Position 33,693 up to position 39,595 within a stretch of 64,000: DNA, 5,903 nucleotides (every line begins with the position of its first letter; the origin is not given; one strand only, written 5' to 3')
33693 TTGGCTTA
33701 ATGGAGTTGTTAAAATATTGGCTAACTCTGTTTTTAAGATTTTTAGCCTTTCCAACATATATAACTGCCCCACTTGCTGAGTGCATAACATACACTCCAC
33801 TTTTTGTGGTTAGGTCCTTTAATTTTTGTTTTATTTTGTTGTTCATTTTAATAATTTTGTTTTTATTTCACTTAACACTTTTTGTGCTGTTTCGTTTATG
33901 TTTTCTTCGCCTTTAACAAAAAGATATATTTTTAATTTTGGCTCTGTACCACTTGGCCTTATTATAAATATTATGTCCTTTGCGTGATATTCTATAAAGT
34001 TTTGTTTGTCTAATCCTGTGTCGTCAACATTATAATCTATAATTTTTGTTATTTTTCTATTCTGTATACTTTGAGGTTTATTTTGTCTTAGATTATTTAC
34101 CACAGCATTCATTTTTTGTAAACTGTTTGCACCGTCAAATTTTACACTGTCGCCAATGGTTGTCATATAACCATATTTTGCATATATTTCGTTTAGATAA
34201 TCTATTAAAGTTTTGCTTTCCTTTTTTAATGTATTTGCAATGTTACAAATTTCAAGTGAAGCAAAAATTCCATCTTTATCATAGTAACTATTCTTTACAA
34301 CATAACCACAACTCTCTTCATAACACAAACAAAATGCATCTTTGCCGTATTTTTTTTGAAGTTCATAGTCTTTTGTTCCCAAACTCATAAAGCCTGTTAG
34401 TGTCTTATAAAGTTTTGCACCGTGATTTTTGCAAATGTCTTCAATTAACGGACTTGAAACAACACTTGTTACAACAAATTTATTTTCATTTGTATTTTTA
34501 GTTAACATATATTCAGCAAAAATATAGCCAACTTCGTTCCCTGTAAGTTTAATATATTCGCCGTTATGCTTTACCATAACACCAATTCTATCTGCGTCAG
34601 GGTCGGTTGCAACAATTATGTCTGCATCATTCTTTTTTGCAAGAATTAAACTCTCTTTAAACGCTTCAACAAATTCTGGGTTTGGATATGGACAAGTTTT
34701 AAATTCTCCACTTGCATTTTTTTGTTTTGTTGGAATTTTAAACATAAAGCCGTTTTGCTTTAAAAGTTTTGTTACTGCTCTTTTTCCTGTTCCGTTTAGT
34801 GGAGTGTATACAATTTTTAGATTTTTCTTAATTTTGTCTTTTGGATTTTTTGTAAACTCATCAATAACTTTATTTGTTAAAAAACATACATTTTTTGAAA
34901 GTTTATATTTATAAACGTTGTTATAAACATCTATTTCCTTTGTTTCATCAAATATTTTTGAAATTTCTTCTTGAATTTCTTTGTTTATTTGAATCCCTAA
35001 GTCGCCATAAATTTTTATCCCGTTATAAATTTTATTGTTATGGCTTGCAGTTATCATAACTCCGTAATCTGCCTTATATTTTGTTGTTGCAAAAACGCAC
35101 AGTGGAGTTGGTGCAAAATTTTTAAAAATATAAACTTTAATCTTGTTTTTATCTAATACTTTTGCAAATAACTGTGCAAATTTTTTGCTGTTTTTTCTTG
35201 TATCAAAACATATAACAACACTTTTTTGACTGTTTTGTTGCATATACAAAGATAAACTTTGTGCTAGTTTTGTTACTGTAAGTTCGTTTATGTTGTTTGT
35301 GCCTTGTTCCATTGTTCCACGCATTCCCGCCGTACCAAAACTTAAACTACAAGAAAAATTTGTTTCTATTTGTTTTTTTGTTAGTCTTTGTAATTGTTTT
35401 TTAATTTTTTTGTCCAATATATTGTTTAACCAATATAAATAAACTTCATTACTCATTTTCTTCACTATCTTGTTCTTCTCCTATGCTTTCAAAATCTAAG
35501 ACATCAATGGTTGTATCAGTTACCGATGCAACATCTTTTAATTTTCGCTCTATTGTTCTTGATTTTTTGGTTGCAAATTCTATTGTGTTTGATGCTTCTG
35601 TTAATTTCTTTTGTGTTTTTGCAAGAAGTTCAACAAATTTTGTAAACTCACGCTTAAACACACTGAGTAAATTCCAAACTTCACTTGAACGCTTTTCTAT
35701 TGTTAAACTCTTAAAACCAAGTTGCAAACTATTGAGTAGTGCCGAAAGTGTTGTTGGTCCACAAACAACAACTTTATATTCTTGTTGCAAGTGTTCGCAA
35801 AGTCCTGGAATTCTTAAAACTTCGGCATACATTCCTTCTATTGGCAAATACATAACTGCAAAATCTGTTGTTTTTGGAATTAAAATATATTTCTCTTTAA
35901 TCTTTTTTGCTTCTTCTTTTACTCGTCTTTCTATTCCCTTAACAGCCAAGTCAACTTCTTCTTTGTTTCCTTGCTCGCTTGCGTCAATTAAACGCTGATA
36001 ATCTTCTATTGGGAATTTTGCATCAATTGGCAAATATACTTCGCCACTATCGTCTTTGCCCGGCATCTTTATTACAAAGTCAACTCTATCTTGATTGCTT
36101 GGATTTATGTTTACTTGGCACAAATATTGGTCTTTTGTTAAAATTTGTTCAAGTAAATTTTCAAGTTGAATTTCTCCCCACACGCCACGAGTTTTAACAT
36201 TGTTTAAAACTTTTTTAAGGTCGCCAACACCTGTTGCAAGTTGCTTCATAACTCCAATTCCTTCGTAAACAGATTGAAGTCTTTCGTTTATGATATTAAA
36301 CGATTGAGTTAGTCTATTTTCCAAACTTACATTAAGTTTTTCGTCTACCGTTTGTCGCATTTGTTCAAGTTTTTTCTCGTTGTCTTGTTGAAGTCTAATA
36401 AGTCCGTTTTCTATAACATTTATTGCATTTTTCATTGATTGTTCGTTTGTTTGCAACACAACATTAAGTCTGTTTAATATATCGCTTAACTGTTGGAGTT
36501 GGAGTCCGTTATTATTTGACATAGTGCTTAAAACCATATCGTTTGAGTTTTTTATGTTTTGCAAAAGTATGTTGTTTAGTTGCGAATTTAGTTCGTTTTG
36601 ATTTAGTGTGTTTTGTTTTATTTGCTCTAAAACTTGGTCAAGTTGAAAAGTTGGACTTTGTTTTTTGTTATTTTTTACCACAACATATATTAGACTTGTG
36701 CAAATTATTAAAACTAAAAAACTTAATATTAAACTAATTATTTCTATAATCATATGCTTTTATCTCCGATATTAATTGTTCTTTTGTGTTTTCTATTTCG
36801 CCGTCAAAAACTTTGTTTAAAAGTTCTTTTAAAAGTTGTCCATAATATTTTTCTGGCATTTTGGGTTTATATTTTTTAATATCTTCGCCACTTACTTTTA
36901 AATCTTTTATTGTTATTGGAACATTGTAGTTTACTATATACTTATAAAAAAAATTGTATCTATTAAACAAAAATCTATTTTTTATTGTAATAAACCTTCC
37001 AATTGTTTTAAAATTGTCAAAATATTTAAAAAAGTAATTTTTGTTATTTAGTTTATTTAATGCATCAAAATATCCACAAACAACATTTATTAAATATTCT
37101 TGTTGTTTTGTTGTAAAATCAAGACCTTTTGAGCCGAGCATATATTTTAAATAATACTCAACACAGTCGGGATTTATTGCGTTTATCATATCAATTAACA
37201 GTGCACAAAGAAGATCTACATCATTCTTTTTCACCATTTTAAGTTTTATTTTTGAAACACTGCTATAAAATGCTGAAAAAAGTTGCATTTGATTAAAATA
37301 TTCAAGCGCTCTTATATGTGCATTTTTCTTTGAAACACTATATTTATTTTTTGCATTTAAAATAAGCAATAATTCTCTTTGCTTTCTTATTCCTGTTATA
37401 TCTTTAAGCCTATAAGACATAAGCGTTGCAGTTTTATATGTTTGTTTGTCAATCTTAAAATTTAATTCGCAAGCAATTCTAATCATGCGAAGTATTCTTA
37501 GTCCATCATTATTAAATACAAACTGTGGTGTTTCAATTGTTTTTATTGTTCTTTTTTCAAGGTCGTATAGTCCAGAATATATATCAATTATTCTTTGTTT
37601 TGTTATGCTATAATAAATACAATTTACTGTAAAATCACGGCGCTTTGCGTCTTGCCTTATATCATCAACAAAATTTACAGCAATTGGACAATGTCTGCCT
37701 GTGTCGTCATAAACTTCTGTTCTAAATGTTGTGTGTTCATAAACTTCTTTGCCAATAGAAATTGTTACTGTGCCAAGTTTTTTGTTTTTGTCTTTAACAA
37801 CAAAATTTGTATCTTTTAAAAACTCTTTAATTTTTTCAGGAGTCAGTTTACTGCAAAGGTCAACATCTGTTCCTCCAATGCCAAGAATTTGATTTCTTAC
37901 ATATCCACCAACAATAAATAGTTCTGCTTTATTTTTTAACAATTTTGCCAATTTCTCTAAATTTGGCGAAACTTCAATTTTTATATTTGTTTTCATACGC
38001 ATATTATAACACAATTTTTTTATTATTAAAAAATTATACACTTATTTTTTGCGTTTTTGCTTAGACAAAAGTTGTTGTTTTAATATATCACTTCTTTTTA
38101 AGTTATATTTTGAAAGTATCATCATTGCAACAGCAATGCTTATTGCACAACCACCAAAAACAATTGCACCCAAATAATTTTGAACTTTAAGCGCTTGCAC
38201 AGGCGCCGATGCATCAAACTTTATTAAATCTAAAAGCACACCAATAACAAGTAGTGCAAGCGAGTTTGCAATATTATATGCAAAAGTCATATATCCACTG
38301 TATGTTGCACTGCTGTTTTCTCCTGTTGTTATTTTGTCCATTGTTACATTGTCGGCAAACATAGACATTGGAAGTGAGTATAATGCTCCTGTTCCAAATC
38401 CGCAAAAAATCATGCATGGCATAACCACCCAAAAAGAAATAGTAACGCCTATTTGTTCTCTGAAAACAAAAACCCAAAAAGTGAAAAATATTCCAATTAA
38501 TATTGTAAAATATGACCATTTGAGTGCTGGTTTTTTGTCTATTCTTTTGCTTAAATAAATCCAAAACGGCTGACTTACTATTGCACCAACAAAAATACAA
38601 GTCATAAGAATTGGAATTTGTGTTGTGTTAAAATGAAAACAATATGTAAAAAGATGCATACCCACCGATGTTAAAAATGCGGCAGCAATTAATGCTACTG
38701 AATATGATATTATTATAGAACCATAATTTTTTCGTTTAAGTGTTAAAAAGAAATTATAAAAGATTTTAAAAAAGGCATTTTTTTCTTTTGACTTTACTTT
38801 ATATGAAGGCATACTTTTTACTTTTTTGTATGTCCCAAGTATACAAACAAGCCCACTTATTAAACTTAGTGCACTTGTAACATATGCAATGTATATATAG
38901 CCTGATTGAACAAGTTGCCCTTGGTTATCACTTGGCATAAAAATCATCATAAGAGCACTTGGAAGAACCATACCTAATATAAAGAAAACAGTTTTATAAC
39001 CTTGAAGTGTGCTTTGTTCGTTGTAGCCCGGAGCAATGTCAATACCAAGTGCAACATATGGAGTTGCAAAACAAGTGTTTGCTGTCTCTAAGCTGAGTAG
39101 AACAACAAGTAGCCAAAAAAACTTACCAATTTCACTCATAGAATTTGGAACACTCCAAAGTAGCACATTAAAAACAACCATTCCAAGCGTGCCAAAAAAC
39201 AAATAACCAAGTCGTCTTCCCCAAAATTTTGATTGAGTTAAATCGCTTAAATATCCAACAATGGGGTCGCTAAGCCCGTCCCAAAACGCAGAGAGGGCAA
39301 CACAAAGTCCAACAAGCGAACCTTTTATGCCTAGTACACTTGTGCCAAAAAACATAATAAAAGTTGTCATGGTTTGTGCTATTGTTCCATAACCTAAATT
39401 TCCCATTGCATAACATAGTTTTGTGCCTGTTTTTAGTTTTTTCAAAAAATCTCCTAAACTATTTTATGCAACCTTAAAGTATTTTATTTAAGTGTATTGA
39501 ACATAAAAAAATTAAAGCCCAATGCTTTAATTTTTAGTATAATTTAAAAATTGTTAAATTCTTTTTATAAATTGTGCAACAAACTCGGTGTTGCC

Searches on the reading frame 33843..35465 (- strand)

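Call 51: search_protein_families(library=ncbifam, proteins=[window:33843-35465:-], max_evalue=1e-10)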
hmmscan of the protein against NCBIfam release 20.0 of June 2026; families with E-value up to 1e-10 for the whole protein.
window:33843-35465:- (540 aa): 7 families
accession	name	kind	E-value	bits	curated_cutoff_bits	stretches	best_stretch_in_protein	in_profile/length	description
TIGR03990.1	Arch_GlmM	equivalog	2.4e-59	201.4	439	1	42-534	3-444/444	phosphoglucosamine mutase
TIGR01455.1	glmM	equivalog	2e-33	115.7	447.55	1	43-429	1-366/442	phosphoglucosamine mutase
NF046027.1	PhglucPhmanMutPgmG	equivalog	1.5e-24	86.5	600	1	67-445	31-386/460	phosphoglucomutase/phosphomannomutase PgmG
NF007088.0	PRK09542.1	equivalog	2.5e-21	76.2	618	1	57-536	23-455/456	phosphomannomutase/phosphoglucomutase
NF045968.1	mutase_MAG5620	subfamily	2.6e-17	62.8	115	1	59-538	1-457/467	MAG5620 family putative phospho-sugar mutase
TIGR01132.1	pgm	equivalog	1.1e-15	57.1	778.05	1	36-532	35-542/546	phosphoglucomutase (alpha-D-glucose-1,6-bisphosphate-dependent)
NF005737.0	PRK07564.1-1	equivalog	1.3e-15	57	378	1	43-535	16-521/543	alpha-D-glucose phosphate-specific phosphoglucomutase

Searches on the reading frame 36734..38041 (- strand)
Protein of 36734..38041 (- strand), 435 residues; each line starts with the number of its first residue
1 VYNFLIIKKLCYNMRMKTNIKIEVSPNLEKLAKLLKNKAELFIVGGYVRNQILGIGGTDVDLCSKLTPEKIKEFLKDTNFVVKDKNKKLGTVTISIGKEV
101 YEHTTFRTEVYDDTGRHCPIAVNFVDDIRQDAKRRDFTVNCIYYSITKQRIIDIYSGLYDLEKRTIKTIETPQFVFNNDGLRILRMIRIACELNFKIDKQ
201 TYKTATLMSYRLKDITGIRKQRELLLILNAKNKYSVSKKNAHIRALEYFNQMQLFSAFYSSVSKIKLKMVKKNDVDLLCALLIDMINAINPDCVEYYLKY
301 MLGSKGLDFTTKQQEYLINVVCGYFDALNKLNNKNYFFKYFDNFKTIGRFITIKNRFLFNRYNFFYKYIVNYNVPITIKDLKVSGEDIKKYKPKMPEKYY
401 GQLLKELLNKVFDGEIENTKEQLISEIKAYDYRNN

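Call 51: search_protein_families(library=ncbifam, proteins=[window:36734-38041:-], max_evalue=1e-10)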
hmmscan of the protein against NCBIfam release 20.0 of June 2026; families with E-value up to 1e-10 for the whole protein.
window:36734-38041:- (435 aa): 6 families
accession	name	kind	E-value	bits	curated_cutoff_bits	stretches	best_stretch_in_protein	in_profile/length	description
NF009814.0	PRK13299.1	equivalog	3.5e-49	167.9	290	1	31-429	13-392/396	CCA tRNA nucleotidyltransferase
TIGR02692.1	tRNA_CCA_actino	equivalog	6.3e-40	137.2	438.8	1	17-231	5-221/466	CCA tRNA nucleotidyltransferase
TIGR01942.1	pcnB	subfamily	8.9e-38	130.2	305.65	1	36-236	27-224/425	polynucleotide adenylyltransferase PcnB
NF008634.1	PRK11623.1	equivalog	3.2e-26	91.9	702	1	23-241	44-271/469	polynucleotide adenylyltransferase PcnB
NF008137.0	PRK10885.1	equivalog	1.5e-12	47.1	451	1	41-209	3-164/409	multifunctional CCA addition/repair protein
NF041569.1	A-tRNAntase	equivalog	1.5e-12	46.6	1440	1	26-234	466-676/880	A-adding tRNA nucleotidyltransferase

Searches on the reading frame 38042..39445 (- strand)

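Call 51: search_protein_families(library=ncbifam, proteins=[window:38042-39445:-], max_evalue=1e-10)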
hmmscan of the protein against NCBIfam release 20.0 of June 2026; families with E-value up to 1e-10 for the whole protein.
window:38042-39445:- (467 aa): 4 families
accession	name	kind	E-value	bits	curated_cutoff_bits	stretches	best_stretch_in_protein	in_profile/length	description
TIGR00792.1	gph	subfamily_domain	3.3e-35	121.6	231.35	1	9-451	1-424/437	glycoside-pentoside-hexuronide (GPH):cation symporter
NF007749.0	PRK10429.1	equivalog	3.3e-23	82.2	456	1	3-465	2-453/473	melibiose:sodium transporter MelB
NF007237.0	PRK09669.1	subfamily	6.5e-21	74.5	610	1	3-465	5-448/461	putative symporter YagG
NF008526.0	PRK11462.1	equivalog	3.1e-13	49.3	836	1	6-459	8-439/460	glycoside-pentoside-hexuronide family transporter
